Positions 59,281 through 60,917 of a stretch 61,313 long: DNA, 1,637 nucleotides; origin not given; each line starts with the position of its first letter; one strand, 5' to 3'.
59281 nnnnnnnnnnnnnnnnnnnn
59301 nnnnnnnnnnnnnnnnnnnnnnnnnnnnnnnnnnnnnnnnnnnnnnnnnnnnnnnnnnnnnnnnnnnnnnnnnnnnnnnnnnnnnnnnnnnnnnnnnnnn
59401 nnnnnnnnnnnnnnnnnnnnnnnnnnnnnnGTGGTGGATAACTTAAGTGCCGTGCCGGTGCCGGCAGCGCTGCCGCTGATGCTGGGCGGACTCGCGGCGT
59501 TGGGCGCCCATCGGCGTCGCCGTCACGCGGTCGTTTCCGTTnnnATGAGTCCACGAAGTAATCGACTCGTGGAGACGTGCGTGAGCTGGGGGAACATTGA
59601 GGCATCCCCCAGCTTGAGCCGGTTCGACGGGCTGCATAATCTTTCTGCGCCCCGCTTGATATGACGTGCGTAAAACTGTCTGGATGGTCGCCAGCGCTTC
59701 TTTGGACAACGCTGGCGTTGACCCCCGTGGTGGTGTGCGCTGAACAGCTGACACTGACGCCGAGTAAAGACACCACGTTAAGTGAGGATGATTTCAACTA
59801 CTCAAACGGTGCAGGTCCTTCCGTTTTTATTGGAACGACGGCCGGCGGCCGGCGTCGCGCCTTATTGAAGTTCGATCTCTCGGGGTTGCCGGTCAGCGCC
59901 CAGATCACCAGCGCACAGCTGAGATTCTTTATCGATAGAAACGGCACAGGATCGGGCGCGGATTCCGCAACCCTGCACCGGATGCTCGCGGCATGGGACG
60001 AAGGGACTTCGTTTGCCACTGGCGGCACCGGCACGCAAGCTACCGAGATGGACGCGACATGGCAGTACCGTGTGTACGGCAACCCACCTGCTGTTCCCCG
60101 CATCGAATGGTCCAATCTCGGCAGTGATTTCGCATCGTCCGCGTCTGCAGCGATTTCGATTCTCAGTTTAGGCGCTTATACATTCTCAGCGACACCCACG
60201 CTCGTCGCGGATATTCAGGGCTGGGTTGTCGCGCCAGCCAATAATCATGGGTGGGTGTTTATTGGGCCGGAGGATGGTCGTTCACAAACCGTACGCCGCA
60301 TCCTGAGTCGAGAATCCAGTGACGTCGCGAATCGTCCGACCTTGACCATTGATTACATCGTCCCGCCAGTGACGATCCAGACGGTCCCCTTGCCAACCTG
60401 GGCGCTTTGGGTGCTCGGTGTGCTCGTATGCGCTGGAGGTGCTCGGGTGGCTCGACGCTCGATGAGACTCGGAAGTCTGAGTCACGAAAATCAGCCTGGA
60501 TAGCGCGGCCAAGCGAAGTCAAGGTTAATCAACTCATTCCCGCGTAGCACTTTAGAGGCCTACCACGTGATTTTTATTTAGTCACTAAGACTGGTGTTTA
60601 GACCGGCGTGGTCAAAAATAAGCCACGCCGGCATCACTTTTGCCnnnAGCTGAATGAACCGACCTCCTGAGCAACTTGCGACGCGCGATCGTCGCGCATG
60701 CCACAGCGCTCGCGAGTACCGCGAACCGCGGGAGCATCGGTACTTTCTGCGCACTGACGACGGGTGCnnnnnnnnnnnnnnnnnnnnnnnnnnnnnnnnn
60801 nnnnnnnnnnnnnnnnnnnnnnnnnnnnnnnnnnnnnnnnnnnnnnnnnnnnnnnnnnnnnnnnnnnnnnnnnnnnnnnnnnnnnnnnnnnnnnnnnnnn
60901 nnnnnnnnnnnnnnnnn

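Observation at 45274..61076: Island of seven secreted proteins sharing a VP(L/V)P-hydrophobic-Arg-rich C-terminal sorting tail, interleaved with three Tat-exported alkaline phosphatases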

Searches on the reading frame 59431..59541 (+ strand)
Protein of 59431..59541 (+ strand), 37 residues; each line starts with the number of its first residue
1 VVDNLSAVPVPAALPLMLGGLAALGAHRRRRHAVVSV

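Call 5: search_protein_families(library=ncbifam, proteins=[window:59431-59541:+], max_evalue=10)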
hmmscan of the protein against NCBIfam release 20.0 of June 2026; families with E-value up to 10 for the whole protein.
seq(37 aa): 16 families
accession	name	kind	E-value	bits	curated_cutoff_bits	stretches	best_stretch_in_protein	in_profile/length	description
TIGR03370.1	VPLPA-CTERM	domain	3.5e-10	39.7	25.35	1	8-32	1-25/25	VPLPA-CTERM sorting domain-containing protein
NF038126.1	PEP_CTERM_FxDxF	subfamily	2.9e-05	24.4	50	1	4-31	138-165/165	FxDxF family PEP-CTERM protein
NF038129.1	PEP_NF038129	equivalog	3.4e-05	23.8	65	1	5-31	168-194/194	NF038129 family PEP-CTERM protein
NF033554.9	floc_PepA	equivalog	3.4e-05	23.8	80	1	5-31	234-260/261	flocculation-associated PEP-CTERM protein PepA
NF041538.1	PEP_EDSA_1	subfamily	0.00019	21.2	100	1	5-31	280-307/307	EDSAP-1 family PEP-CTERM protein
TIGR02595.1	PEP_CTERM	domain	0.00073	20.2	16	1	8-31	1-23/24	PEP-CTERM sorting domain-containing protein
NF038124.1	PEP_CTERM_TLD_A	exception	0.0015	18.1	100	1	5-31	208-234/235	PEP_CTERM-anchored TLD domain-containing protein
NF038120.1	PEP_CTERM_QFxxD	subfamily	0.0024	17.8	80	1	2-30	185-215/215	NF038120 family PEP-CTERM protein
TIGR03901.2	MYXO-CTERM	domain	0.0034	17.7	20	1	11-31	15-33/34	MYXO-CTERM sorting domain-containing protein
NF041927.1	Xrt_dep_XDP1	equivalog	0.0047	16.9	125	1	6-31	217-242/242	exosortase-dependent surface protein XDP1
NF038119.1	PEP_CTERM_MHFG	equivalog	0.0081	16.5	100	1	4-31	232-259/260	MHFG family PEP-CTERM protein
NF038125.1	PEP_CTERM_THxN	subfamily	0.011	15.3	85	1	7-31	222-246/246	THxN family PEP-CTERM protein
NF035944.1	PEPxxWA-CTERM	domain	0.016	15.1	35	1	8-31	1-24/24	PEPxxWA-CTERM sorting domain-containing protein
NF038118.1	PEP_CTERM_CCXG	equivalog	0.016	14.9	90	1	5-31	172-199/199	CCXG family PEP-CTERM protein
NF033947.0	PEP-cistern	hypoth_equivalog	0.22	11.2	60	1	5-30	170-195/195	cistern family PEP-CTERM protein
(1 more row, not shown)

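Call 6: search_protein_families(library=pfam, proteins=[window:59431-59541:+], max_evalue=10)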
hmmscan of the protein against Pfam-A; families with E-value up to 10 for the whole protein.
seq(37 aa): 1 family
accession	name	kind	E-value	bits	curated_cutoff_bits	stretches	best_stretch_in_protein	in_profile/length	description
PF07589.16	PEP-CTERM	-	4.8e-05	23.7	20.7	1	7-31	1-24/24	PEP-CTERM motif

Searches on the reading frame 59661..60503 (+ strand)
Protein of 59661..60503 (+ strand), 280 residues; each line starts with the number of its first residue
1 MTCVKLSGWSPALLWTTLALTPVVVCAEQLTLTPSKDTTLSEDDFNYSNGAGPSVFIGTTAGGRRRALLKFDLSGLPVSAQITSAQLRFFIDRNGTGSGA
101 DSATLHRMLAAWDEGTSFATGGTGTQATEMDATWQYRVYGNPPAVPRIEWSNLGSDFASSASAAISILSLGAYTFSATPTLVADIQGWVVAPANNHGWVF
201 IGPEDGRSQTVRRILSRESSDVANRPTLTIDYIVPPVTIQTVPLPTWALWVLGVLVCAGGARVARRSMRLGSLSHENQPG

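Call 3: search_protein_families(library=ncbifam, proteins=[window:59661-60503:+], max_evalue=1)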
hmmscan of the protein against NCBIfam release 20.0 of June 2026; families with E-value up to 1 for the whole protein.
window:59661-60503:+ (280 aa): 2 families
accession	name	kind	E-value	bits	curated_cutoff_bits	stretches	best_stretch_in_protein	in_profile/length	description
NF033679.1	DNRLRE_dom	domain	5.4e-19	68.8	34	1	36-230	1-163/164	DNRLRE domain-containing protein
NF033207.2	midcut_by_XrtH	subfamily_domain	0.067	13.2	45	1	222-267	19-63/175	midcut-by-XrtH protein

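Call 4: search_protein_families(library=pfam, proteins=[window:59661-60503:+], max_evalue=0.1)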
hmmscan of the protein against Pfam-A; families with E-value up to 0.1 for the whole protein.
window:59661-60503:+ (280 aa): 2 families
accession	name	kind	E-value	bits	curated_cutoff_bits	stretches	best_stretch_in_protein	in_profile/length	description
PF24517.2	CBM96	-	1.3e-10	41.8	26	1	30-115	3-88/164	Carbohydrate-binding module family 96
PF00688.24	TGFb_propeptide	-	0.09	12.9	25.8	0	67-92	110-135/242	TGF-beta propeptide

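Call 8: find_encoding_contigs(protein=window:59661-60503:+, flank=10000, max_places=6)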
Protein window:59661-60503:+ (280 aa): 3 contigs read that carry it; 3 places shown.
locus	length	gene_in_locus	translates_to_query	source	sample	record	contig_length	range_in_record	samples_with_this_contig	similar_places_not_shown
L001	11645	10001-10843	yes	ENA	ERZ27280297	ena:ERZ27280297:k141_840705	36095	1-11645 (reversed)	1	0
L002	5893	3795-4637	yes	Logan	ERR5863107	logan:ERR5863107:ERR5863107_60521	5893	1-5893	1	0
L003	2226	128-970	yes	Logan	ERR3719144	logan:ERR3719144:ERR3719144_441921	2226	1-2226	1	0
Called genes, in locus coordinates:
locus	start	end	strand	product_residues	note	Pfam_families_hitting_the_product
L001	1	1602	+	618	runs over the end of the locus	-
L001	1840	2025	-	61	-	-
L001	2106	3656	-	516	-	PF16655:PhoD_N, PF09423:PhoD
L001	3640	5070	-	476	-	PF07995:GSDH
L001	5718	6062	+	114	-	-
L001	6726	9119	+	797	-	PF05787:PhoX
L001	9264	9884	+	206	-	-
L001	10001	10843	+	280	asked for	PF24517:CBM96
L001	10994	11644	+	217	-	?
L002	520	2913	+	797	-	PF05787:PhoX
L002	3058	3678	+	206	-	-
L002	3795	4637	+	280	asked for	PF24517:CBM96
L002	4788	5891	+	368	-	?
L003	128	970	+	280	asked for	PF24517:CBM96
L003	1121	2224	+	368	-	?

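Call 77: search_protein_families(library=pfam, proteins=[L002:5325-5891:+], max_evalue=0.01)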
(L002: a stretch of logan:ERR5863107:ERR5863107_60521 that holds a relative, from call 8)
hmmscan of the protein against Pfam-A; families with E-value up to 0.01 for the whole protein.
L002:5325-5891:+ (189 aa): 1 family
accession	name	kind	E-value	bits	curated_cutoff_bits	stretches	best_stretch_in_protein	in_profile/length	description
PF05685.18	Uma2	-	2.1e-33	115.7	27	1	15-173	3-158/172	Putative restriction endonuclease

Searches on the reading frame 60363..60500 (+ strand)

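Call 5: search_protein_families(library=ncbifam, proteins=[window:60363-60500:+], max_evalue=10)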
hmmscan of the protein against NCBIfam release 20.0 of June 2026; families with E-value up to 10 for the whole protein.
seq(46 aa): 1 family
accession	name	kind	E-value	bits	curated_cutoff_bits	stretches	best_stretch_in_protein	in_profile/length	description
TIGR04174.1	IPTL_CTERM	subfamily_domain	0.025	14.9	20.5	1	10-32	4-26/27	IPTL-CTERM sorting domain-containing protein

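Call 6: search_protein_families(library=pfam, proteins=[window:60363-60500:+], max_evalue=10)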
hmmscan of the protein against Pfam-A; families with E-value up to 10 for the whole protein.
seq(46 aa): 2 families
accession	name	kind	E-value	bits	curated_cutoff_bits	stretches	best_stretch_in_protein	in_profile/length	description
PF18203.6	IPTL-CTERM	-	0.049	13.9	20.8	1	13-32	9-28/28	IPTL-CTERM motif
PF03918.19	CcmH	-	0.23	11.2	25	1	11-36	95-120/143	Cytochrome C biogenesis protein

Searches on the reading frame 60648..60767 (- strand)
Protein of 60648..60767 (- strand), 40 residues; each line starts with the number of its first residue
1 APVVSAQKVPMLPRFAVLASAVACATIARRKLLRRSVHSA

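Call 5: search_protein_families(library=ncbifam, proteins=[window:60648-60767:-], max_evalue=10)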
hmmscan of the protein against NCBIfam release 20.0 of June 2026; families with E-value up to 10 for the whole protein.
seq(40 aa): 0 families

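Call 6: search_protein_families(library=pfam, proteins=[window:60648-60767:-], max_evalue=10)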
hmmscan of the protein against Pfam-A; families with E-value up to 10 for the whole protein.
seq(40 aa): 1 family
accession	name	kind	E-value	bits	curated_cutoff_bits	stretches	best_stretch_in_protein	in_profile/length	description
PF05460.18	ORC6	-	0.038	14.7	22.2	1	5-33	27-55/89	Origin recognition complex subunit 6 (ORC6)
